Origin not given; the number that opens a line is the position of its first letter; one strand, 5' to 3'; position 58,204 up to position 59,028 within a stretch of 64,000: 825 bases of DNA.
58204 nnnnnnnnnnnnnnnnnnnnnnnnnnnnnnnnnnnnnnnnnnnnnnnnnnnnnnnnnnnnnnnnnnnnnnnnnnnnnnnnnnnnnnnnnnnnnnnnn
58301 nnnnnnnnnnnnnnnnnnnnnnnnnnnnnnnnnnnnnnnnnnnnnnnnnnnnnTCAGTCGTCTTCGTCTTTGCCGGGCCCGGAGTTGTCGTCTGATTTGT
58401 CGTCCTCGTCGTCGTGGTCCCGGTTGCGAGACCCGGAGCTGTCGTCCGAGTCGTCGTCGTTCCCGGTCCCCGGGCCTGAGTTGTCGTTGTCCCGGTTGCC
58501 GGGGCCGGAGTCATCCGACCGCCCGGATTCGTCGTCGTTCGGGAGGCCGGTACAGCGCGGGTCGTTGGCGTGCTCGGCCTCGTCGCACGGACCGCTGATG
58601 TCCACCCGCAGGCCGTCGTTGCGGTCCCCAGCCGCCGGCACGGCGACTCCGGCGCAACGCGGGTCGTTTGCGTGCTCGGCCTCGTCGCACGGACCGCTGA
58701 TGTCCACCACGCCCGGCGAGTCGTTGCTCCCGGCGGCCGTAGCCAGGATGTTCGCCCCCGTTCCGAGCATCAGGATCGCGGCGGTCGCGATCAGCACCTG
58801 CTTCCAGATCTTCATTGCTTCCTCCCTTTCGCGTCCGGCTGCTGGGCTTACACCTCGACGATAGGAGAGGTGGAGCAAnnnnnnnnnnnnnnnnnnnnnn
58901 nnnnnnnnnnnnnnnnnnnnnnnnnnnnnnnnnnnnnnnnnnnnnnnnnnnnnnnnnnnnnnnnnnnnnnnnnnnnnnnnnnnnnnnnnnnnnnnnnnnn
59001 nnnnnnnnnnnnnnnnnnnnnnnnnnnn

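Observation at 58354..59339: Two tandem secreted hyper-acidic DNSGPG-repeat proteins directly downstream of a two-component system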

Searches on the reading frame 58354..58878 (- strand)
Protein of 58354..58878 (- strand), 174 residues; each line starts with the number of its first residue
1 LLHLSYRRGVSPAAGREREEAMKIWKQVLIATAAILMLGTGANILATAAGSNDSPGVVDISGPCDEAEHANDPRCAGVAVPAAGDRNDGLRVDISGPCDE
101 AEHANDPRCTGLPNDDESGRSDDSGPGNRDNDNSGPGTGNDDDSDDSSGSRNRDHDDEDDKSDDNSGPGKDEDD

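Call 4: search_protein_families(library=pfam, proteins=[window:58354-58815:-], max_evalue=1)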
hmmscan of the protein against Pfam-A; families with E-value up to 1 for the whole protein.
window:58354-58815:- (153 aa): 0 families

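Call 5: find_homologous_proteins(query=window:58354-58815:-, max_evalue=0.01)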
Query window:58354-58815:- (153 aa): 1342 proteins with E <= 0.01 among 2452 candidates; the best 120 are listed.
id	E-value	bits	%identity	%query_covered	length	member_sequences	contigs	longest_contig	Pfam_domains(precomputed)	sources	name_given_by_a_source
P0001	1.4e-69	252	92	73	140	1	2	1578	-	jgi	jgi:hypothetical protein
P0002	3.9e-39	153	57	99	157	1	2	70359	-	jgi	jgi:hypothetical protein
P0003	8.7e-35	139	60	71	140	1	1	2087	-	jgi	jgi:hypothetical protein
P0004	4.0e-34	136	63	73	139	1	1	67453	-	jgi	jgi:hypothetical protein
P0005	1.3e-33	135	55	60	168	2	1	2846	-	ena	-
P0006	1.3e-33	135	55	97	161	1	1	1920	-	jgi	jgi:hypothetical protein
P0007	2.8e-33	134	55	99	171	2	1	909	-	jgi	jgi:hypothetical protein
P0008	5.2e-32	130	63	75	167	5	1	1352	-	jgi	jgi:hypothetical protein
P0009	3.8e-31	127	57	59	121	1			-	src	-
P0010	8.6e-31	126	53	95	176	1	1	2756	-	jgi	jgi:hypothetical protein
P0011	1.4e-30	125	43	96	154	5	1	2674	-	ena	-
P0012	7.8e-30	123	70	35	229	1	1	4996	-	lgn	-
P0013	2.4e-29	121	64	58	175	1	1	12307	-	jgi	jgi:hypothetical protein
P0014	2.1e-27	115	54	86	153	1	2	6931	-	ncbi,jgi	jgi:hypothetical protein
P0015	1.8e-26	112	67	42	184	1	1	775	-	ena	-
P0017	1.9e-26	112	53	63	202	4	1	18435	-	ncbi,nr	ncbi:MAG: hypothetical protein H0W21_08900 [Actinobacteria bacterium]|nr:hypothetical protein [Actin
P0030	5.5e-23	100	79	37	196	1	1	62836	-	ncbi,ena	-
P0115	1.6e-17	82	62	56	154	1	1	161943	-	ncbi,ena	-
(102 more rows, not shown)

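Call 6: search_protein_families(library=ncbifam, proteins=[window:58354-58815:-], max_evalue=1)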
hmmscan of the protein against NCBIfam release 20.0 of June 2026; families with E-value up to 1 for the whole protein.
window:58354-58815:- (153 aa): 1 family
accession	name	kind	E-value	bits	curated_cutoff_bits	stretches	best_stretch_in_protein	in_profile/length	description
NF011125.0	PRK14553.1-5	equivalog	0.14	12.6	201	0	38-63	17-42/105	ribosomal-processing cysteine protease Prp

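Call 11: find_encoding_contigs(protein=P0002, flank=8000, max_places=2)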
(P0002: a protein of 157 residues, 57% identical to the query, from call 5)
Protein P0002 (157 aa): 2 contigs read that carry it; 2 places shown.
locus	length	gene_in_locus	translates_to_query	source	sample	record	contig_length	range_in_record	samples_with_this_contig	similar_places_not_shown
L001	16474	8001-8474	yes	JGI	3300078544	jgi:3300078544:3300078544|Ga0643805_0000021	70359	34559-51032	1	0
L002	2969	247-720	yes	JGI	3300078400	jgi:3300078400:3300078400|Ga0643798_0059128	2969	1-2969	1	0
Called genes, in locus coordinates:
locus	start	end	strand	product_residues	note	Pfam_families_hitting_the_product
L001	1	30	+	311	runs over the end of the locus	PF00005:ABC_tran, PF13304:AAA_21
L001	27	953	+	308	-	-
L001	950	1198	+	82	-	-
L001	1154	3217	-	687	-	PF00582:Usp, PF03109:ABC1, PF27536:UbiB_helical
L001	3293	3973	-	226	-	PF00072:Response_reg, PF00196:GerE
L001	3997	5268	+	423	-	PF00072:Response_reg, PF00211:Guanylate_cyc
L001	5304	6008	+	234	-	PF00072:Response_reg, PF23198:PDE8A_N (weak), PF00486:Trans_reg_C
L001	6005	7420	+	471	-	PF00672:HAMP, PF00512:HisKA, PF02518:HATPase_c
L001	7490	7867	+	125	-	-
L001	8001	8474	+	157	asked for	-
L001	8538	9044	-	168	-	PF03745:DUF309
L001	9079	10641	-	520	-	PF02156:Glyco_hydro_26 (weak)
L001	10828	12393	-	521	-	PF02156:Glyco_hydro_26 (weak)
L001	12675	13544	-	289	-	PF17827:PrmC_N, PF05175:MTS, PF01170:UPF0020 (faint), PF02390:Methyltransf_4, PF08241:Methyltransf_11 (faint), PF08242:Methyltransf_12 (weak), PF13649:Methyltransf_25, PF13847:Methyltransf_31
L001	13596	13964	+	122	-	PF00166:Cpn10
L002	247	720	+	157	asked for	-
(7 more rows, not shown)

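Call 15: find_related_loci(query=A1, collection=genome_contigs, flank=8000)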
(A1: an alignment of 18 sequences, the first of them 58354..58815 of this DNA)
Query A1 (153 aa) in genome_contigs; peptide patterns used: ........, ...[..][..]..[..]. (x = any residue, [..] = any of these).
382 stretches matched a pattern; 352 encode a relative of the query (tblastn E <= 1e-3); the best 80 are kept; 80 distinct loci.
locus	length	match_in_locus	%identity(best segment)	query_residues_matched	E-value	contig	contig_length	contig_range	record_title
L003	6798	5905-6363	47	2-149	7e-33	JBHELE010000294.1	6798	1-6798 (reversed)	MAG: Actinomycetota bacterium isolate S1_bin.2.orig S1_k141_2718996, whole genome shotgun sequence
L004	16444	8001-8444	43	1-116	1e-26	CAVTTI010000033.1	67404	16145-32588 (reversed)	MAG: uncultured Actinomycetes bacterium isolate MFD05176.bin.3.630 genome assembly, contig: contig_90027, whole genome s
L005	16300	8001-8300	62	30-126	1e-26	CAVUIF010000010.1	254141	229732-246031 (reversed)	MAG: uncultured Thermoleophilaceae bacterium isolate MFD02360.bin.2.177 genome assembly, contig: contig_9580, whole geno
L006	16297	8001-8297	58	35-116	5e-25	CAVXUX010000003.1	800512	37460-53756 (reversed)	MAG: uncultured Thermoleophilaceae bacterium isolate MFD04850.bin.2.235 genome assembly, contig: contig_16996, whole gen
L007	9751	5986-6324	52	1-115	2e-24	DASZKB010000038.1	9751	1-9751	MAG TPA_asm: Gaiellaceae bacterium isolate SMAG_U6644 k141_359770, whole genome shotgun sequence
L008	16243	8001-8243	67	39-120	5e-24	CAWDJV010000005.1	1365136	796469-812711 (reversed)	MAG: uncultured Actinomycetes bacterium isolate MFD04850.bin.1.280 genome assembly, contig: contig_43825, whole genome s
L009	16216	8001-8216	70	38-111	1e-23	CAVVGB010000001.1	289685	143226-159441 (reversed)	MAG: uncultured Actinomycetes bacterium isolate MFD02360.bin.2.59 genome assembly, contig: contig_13487, whole genome sh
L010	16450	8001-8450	42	1-124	2e-23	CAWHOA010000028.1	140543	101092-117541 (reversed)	MAG: uncultured Actinomycetes bacterium isolate MFD04850.bin.1.304 genome assembly, contig: contig_44394, whole genome s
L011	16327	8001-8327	48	2-91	3e-23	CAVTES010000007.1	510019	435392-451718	MAG: uncultured Thermoleophilaceae bacterium isolate MFD09267.bin.2.216 genome assembly, contig: contig_37402, whole gen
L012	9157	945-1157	71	39-107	4e-23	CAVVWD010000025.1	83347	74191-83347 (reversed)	MAG: uncultured Thermoleophilaceae bacterium isolate MFD08497.bin.1.25 genome assembly, contig: contig_45302, whole geno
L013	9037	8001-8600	53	1-153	6e-23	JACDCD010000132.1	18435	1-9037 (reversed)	MAG: Actinomycetota bacterium isolate MGR_bin299 SD2897-2912_k127_2940474, whole genome shotgun sequence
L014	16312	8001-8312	53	38-152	8e-23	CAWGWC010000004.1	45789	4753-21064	MAG: uncultured Thermoleophilaceae bacterium isolate MFD02360.bin.1.334 genome assembly, contig: contig_15433, whole gen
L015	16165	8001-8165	80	21-91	1e-22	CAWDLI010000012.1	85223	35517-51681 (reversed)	MAG: uncultured Thermoleophilaceae bacterium isolate MFD04935.bin.2.71 genome assembly, contig: contig_49837, whole geno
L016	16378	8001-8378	44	5-91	1e-22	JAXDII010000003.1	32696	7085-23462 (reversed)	MAG: Thermoleophilaceae bacterium isolate BP_544 scaffold_4591438, whole genome shotgun sequence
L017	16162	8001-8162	80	37-90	9e-23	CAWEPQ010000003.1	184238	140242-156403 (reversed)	MAG: uncultured Thermoleophilaceae bacterium isolate MFD01916.bin.1.150 genome assembly, contig: contig_13963, whole gen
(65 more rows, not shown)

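Call 22: find_encoding_contigs(protein=P0115, flank=10000, max_places=1)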
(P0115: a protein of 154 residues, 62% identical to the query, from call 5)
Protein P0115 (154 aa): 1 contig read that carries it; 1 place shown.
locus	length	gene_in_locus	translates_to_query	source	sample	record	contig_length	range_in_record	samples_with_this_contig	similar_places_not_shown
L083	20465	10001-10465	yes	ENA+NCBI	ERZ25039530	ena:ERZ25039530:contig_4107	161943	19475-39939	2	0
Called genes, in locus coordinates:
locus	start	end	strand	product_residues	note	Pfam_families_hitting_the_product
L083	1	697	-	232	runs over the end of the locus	PF03235:GmrSD_N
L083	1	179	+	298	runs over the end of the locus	-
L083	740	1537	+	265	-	-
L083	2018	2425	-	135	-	-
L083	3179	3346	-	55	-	-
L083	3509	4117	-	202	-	-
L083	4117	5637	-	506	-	-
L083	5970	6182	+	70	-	-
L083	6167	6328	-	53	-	-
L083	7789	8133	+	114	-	-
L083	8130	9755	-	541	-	PF02223:Thymidylate_kin, PF13177:DNA_pol3_delta2, PF00004:AAA (faint)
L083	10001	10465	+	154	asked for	-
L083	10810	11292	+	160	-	PF00486:Trans_reg_C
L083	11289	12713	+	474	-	PF17203:sCache_3_2 (weak), PF00672:HAMP, PF00512:HisKA, PF02518:HATPase_c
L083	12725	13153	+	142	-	-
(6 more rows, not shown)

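Call 23: find_encoding_contigs(protein=P0030, flank=10000, max_places=1)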
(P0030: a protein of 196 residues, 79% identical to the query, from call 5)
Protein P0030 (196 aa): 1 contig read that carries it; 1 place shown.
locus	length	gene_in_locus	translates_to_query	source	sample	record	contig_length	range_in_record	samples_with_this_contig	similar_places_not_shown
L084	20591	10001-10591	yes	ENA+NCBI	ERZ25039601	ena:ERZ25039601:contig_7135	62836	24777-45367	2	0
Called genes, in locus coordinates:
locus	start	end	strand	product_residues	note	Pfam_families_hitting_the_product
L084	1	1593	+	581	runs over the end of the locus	PF07969:Amidohydro_3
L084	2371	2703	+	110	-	-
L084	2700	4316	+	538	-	PF00501:AMP-binding, PF13193:AMP-binding_C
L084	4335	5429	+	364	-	PF04909:Amidohydro_2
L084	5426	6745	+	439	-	PF02771:Acyl-CoA_dh_N, PF02770:Acyl-CoA_dh_M, PF00441:Acyl-CoA_dh_1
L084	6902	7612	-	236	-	PF00378:ECH_1, PF16113:ECH_2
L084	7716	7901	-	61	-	PF13370:Fer4_13, PF13459:Fer4_15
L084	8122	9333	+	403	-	PF00067:p450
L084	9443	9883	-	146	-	-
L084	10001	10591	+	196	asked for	-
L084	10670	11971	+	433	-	PF07730:HisKA_3, PF13581:HATPase_c_2 (weak), PF02518:HATPase_c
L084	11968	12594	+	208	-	PF00072:Response_reg, PF00196:GerE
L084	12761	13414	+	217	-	-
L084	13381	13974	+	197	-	PF00067:p450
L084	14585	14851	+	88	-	-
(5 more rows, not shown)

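Call 26: search_solved_structures(query=A1, max_evalue=10, show_alignments=3)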
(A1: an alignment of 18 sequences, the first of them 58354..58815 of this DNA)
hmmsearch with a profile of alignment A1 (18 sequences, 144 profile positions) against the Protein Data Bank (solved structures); distinct sequences matched with E-value up to 10: 0.

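Call 27: search_protein_families(library=padloc, proteins=[window:58354-58815:-], max_evalue=1)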
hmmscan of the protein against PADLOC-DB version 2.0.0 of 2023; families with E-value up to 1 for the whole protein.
window:58354-58815:- (153 aa): 0 families

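Call 36: predict_structure(alignment_id=A1)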
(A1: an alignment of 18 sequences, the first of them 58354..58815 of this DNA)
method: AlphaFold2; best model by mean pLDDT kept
length: 153 residues; sequences in the alignment: 18
mean_pLDDT: 54.9   pTM: 0.17
mean pLDDT of the five models: 54.9, 53.3, 53.0, 52.9, 52.9
residues with pLDDT >= 90: 0; 70-90: 18; 50-70: 65; < 50: 70
segments of 3 or more residues with pLDDT < 50: 28-38, 60-72, 91-114, 116-120, 124-131
pLDDT, mean of each block of 10 residues (from residue 1): 82 71 49 45 64 58 42 58 66 43 44 46 49 53 53 58
secondary structure, 60 per line:
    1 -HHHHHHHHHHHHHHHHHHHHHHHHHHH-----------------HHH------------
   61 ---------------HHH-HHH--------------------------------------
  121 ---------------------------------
elements in order: H2-28

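Call 57: list_cluster_members(proteins=[window:58354-58815:-, window:58971-59339:-, window:59407-60825:-, window:60822-61526:-, window:12125-14599:+])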
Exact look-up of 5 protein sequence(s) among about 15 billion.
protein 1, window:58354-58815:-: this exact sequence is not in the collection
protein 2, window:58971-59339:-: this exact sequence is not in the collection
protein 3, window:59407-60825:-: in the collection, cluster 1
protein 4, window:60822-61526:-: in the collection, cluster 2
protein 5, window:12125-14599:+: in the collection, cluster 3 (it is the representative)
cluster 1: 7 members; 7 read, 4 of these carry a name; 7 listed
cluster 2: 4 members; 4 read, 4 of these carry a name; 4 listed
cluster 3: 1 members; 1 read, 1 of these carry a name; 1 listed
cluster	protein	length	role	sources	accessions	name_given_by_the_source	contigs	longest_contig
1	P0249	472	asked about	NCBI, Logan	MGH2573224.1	MAG: ATP-binding protein [Actinomycetota bacterium]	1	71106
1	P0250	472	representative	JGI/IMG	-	signal transduction histidine kinase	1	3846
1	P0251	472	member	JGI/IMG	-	signal transduction histidine kinase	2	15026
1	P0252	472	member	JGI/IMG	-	signal transduction histidine kinase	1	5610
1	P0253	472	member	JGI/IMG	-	-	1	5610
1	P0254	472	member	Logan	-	-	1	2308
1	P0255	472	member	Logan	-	-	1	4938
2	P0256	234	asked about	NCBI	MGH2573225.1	MAG: response regulator transcription factor [Actinomycetota bacterium]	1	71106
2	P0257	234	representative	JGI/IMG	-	two-component system response regulator RegX3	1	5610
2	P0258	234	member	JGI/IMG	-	two-component system response regulator RegX3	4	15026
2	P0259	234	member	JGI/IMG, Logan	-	two-component system response regulator RegX3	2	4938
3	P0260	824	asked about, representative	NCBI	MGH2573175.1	MAG: ATP-dependent Clp protease ATP-binding subunit [Actinomycetota bacterium]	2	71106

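Call 60: search_protein_families(library=ncbifam, proteins=[P0011, P0017], max_evalue=1)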
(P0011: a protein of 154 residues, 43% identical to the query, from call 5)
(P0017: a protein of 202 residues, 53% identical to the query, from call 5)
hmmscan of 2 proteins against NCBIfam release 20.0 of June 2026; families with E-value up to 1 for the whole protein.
P0011 (154 aa): 1 family
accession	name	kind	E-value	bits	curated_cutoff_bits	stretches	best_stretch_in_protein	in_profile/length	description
NF011125.0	PRK14553.1-5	equivalog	0.018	15.5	201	0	107-126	18-37/105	ribosomal-processing cysteine protease Prp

P0017 (202 aa): 1 family
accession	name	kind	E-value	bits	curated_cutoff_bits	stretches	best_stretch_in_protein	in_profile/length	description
NF011125.0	PRK14553.1-5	equivalog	0.024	15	201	0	49-69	17-37/105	ribosomal-processing cysteine protease Prp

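Call 61: list_cluster_members(proteins=[window:58354-58878:-, window:58357-58878:-, P0001])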
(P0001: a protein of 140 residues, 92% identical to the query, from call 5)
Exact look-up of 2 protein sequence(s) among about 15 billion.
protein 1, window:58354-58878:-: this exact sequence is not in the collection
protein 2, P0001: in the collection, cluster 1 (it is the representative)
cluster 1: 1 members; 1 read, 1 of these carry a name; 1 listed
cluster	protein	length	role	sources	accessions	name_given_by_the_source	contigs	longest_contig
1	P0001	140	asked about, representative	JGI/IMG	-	hypothetical protein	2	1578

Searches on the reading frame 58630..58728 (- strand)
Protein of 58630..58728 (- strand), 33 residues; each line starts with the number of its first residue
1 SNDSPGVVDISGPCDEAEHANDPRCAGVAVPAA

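Call 45: search_protein_representatives(alignment_id=A2)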
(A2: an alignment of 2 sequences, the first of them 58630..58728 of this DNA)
Query: 2 sequences, 33 profile positions. Proteins with E-value up to 0.001 (for the whole library): 497; up to 1e-10: 151; up to 1e-30: 7. The best 150 are listed.
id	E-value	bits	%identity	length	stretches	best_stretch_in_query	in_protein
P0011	8.2e-43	159.7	-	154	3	7-33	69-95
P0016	2.6e-41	154.9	-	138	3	3-31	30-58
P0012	4.4e-41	154.1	-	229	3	6-30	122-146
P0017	2.4e-37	142.2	-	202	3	9-30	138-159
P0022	7.6e-35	134.2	-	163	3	3-32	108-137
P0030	7.7e-33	127.8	-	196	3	4-27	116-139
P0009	1.5e-32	126.8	-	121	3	5-31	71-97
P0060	1.6e-30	120.3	-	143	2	5-30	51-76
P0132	9.2e-29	114.7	-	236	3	7-30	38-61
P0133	2.1e-28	113.6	-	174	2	8-32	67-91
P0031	5.2e-28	112.3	-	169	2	5-32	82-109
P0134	1.5e-27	110.9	-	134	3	8-29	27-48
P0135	3.2e-26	106.6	-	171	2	3-29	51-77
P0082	1.5e-25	104.5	-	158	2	8-32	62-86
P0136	1.5e-25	104.4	-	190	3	8-32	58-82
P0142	1.5e-23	98.0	-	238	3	7-26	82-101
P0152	5.9e-22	93.0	-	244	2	6-29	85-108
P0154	1.2e-21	91.9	-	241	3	1-28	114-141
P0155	1.7e-21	91.5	-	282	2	9-27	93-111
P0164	8.8e-21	89.2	-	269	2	7-32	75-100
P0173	2.4e-19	84.6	-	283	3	9-27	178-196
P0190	2.0e-17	78.4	-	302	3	9-27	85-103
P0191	4.7e-17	77.3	-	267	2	9-29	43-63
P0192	5.4e-17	77.1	-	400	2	3-30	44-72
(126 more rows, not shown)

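Call 46: search_protein_families(library=pfam, proteins=[P0192, P0190, P0173, P0155, P0164, P0191, P0152, P0154, P0142], max_evalue=0.01)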
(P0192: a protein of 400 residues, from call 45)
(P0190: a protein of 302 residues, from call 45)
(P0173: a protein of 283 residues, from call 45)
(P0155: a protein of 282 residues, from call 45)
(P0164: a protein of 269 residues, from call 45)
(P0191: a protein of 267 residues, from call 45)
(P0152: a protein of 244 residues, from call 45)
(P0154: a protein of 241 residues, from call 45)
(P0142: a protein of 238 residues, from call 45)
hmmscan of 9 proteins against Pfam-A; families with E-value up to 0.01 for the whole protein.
P0192 (400 aa): 2 families
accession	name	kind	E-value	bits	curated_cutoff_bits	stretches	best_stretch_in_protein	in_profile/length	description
PF00072.30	Response_reg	-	5.4e-27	94.6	30.2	1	163-272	1-111/111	Response regulator receiver domain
PF23198.2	PDE8A_N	-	0.0085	16.4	29.6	0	162-231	11-82/147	PDE8A-like, N-terminal domain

P0190 (302 aa): 0 families

P0173 (283 aa): 0 families

P0155 (282 aa): 0 families

P0164 (269 aa): 0 families

P0191 (267 aa): 0 families

P0152 (244 aa): 0 families

P0154 (241 aa): 0 families

P0142 (238 aa): 0 families
